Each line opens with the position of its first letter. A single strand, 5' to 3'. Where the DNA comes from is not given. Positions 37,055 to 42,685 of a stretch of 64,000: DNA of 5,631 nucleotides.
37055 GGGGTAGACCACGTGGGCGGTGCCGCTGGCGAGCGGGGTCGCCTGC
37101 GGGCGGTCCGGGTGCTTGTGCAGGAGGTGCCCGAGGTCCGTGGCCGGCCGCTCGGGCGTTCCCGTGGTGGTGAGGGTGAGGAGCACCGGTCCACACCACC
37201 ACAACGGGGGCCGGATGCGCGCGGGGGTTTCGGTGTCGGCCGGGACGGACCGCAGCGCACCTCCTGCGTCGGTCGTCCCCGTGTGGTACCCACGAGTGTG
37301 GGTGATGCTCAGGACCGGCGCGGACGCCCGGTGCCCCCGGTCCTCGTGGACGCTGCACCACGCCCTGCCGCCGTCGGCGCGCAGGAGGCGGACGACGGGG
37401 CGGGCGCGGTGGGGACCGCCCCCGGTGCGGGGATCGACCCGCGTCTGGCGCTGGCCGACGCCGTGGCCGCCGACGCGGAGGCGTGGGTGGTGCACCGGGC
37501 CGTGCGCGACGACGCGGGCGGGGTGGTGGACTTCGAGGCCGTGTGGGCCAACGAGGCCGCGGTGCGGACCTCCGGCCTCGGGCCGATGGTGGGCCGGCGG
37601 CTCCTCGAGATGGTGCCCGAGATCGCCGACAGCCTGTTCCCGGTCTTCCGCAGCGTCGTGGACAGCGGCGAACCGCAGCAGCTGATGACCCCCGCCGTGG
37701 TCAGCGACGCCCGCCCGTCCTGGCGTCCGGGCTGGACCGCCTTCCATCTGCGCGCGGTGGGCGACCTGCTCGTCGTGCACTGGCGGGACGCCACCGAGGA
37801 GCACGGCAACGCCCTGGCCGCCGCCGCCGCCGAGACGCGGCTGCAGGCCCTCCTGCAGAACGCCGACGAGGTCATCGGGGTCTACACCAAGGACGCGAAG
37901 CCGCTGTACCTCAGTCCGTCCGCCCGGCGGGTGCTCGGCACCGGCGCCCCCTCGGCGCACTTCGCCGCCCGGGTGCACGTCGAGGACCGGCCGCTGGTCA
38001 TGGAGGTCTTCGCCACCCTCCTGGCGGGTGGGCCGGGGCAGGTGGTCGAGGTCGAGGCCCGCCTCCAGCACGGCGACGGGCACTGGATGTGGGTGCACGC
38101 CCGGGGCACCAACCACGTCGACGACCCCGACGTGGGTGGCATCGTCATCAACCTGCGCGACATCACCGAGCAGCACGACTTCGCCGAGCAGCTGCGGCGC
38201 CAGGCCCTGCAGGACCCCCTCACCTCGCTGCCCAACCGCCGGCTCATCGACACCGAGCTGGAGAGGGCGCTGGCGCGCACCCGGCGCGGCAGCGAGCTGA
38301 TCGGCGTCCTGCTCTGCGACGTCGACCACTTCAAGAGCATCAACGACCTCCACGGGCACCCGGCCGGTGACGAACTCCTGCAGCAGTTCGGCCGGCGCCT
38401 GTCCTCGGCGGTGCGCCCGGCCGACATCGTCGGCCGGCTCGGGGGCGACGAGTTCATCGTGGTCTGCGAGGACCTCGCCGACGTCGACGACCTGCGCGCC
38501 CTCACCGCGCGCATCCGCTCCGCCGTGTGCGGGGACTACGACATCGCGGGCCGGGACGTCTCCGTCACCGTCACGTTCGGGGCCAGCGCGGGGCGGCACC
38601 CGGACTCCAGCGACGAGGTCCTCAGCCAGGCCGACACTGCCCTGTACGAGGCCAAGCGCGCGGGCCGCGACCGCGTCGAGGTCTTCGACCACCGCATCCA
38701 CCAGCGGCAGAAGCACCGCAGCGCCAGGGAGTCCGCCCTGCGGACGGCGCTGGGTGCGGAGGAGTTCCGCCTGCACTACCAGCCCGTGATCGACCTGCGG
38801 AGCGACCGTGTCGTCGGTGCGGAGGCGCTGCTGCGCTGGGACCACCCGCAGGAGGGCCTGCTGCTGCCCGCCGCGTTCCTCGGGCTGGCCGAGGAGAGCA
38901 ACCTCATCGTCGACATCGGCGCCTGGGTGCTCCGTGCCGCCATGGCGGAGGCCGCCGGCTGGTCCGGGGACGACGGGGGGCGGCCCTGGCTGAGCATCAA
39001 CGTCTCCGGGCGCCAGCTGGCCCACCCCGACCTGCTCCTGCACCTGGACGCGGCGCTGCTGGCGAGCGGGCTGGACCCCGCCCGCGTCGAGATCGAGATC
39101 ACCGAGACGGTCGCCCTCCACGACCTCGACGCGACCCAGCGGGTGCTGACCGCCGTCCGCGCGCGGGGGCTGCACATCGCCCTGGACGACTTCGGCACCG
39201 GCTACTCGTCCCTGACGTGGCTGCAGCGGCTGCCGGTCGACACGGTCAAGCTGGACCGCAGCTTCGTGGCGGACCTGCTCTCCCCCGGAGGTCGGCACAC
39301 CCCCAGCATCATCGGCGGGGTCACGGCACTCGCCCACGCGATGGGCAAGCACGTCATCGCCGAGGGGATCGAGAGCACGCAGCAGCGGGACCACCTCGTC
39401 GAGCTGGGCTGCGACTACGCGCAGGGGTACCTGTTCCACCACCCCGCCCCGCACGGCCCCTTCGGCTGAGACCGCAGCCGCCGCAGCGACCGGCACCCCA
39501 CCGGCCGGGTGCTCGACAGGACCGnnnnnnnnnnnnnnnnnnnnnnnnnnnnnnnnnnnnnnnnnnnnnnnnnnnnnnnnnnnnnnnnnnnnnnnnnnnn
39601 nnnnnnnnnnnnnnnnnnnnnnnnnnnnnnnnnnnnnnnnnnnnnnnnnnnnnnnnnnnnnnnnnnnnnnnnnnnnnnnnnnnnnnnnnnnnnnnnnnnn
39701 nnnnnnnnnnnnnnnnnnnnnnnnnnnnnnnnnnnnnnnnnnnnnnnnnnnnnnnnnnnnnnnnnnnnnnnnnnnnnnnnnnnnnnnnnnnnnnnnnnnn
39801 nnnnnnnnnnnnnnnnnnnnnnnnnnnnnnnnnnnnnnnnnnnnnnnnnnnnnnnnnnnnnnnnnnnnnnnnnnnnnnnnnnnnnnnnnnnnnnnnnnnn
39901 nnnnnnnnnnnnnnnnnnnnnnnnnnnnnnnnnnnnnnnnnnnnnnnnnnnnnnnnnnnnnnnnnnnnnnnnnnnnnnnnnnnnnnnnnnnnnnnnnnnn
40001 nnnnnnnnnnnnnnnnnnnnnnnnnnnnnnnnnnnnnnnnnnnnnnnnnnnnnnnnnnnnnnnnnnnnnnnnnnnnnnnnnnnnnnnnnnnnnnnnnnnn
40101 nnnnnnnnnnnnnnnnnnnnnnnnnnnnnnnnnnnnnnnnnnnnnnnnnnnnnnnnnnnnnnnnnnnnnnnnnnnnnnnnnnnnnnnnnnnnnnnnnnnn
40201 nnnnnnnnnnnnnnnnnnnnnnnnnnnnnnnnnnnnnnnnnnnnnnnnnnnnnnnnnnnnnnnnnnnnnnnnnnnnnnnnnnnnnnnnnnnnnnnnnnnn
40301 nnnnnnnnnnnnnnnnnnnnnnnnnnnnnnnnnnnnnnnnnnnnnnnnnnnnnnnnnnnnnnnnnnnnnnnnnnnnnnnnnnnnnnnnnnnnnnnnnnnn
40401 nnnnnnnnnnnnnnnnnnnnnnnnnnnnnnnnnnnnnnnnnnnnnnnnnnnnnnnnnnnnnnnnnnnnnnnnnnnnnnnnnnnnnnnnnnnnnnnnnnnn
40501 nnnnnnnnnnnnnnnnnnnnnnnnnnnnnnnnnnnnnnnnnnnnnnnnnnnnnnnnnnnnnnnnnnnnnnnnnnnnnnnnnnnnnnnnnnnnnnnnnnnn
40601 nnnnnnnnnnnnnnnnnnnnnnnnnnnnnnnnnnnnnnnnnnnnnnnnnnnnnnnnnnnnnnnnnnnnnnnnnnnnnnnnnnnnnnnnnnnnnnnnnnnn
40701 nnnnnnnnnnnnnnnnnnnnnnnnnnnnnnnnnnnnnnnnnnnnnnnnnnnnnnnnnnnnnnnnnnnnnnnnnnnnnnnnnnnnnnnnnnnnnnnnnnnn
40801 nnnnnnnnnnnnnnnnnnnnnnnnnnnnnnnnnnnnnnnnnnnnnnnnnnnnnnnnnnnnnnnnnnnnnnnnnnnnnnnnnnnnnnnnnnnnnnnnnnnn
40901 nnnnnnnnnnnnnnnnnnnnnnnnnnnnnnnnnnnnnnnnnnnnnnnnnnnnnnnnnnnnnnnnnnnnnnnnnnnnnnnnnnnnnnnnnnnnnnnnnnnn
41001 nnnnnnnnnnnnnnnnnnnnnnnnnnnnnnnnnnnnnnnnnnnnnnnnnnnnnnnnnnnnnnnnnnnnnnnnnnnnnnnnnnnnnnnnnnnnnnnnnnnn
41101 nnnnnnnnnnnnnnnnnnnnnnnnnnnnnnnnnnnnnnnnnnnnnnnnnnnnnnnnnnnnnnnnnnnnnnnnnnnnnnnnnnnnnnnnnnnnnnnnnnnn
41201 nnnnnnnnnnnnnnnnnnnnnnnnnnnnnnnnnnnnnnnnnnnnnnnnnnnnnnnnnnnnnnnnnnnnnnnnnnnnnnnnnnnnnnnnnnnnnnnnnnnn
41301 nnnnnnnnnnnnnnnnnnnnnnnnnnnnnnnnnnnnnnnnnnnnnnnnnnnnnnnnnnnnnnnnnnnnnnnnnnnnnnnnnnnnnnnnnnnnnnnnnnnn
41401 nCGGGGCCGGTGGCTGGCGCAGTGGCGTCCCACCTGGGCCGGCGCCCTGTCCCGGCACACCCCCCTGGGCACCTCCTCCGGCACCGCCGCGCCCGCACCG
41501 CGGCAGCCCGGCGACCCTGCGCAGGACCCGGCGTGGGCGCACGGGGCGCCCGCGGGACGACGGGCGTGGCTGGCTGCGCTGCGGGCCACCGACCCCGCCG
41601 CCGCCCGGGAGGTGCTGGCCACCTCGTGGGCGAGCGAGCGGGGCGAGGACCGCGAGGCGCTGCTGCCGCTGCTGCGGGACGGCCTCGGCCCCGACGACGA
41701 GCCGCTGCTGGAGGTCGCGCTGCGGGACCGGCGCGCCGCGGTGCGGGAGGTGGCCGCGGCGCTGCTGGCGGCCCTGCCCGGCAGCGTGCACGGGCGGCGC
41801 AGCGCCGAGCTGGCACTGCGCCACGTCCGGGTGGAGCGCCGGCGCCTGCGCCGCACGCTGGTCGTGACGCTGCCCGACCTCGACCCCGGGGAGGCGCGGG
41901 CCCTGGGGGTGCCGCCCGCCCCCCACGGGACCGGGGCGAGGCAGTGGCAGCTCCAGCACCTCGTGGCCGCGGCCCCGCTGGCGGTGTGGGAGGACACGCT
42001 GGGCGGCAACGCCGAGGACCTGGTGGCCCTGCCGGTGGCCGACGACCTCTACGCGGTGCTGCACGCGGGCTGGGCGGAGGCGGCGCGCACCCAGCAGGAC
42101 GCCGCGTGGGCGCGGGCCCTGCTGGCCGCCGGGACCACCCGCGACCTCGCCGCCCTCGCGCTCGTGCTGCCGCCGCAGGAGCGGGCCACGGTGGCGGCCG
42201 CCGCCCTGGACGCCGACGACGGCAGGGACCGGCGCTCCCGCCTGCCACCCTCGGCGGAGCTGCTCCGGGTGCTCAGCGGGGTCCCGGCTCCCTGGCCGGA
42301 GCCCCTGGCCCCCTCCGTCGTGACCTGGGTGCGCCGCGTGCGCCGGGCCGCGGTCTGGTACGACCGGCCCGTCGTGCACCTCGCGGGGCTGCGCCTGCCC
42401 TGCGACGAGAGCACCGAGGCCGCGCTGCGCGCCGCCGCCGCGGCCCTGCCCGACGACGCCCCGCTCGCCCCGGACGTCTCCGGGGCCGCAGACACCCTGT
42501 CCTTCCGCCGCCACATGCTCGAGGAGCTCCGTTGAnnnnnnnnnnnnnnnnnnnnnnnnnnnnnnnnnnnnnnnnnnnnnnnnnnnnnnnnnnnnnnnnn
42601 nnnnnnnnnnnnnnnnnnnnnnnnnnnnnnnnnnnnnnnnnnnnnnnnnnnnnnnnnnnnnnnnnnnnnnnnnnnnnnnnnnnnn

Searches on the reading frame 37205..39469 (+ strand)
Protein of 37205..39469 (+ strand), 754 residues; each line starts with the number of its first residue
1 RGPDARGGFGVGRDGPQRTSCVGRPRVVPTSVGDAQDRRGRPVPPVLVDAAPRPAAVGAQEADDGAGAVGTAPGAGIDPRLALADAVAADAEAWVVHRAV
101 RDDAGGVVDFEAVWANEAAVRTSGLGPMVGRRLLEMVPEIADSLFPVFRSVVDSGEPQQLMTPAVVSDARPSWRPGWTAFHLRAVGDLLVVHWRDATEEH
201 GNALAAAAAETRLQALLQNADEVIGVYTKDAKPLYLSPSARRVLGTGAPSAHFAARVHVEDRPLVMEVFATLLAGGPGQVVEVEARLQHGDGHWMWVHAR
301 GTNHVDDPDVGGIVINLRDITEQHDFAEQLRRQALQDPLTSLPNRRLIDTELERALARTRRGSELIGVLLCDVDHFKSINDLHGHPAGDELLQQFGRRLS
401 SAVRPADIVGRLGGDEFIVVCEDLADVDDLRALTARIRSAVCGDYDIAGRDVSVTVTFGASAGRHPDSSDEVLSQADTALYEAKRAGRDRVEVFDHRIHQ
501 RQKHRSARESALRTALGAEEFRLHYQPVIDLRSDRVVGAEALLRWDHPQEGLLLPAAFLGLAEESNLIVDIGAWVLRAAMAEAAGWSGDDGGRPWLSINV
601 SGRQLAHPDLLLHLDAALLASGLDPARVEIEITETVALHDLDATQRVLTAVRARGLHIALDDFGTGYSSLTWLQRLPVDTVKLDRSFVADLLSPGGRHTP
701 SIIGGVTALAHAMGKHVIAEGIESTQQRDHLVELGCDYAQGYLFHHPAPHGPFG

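Call 58: search_protein_families(library=pfam, proteins=[window:37205-39469:+], max_evalue=0.0001)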
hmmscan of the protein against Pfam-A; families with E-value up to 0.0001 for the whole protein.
window:37205-39469:+ (754 aa): 3 families
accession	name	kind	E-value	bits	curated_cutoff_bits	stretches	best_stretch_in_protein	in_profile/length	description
PF00563.25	EAL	-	1.5e-69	234.4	31.3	1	511-747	3-236/236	EAL domain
PF00990.26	GGDEF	-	9.4e-44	149.4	23.8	1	334-490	1-161/161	Diguanylate cyclase, GGDEF domain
PF08447.18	PAS_3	-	5.3e-09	36.7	25.6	1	237-305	5-76/89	PAS fold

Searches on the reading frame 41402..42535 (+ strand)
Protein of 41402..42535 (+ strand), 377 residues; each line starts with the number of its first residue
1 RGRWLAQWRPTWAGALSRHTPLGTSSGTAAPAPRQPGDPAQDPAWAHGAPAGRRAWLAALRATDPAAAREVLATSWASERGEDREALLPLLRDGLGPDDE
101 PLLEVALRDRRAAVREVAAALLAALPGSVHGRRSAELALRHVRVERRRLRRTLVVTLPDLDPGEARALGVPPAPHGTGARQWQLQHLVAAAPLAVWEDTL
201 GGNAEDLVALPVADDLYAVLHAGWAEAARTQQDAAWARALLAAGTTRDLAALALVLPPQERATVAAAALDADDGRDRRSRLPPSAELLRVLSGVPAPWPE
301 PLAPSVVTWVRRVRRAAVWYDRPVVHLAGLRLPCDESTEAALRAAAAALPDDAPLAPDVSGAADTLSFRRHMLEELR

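Call 58: search_protein_families(library=pfam, proteins=[window:41402-42535:+], max_evalue=0.0001)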
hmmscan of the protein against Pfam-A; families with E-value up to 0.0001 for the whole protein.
window:41402-42535:+ (377 aa): 1 family
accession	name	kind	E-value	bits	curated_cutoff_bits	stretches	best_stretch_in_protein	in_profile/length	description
PF18944.7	DUF5691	-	7.4e-88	296.6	27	1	1-376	134-491/491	Family of unknown function (DUF5691)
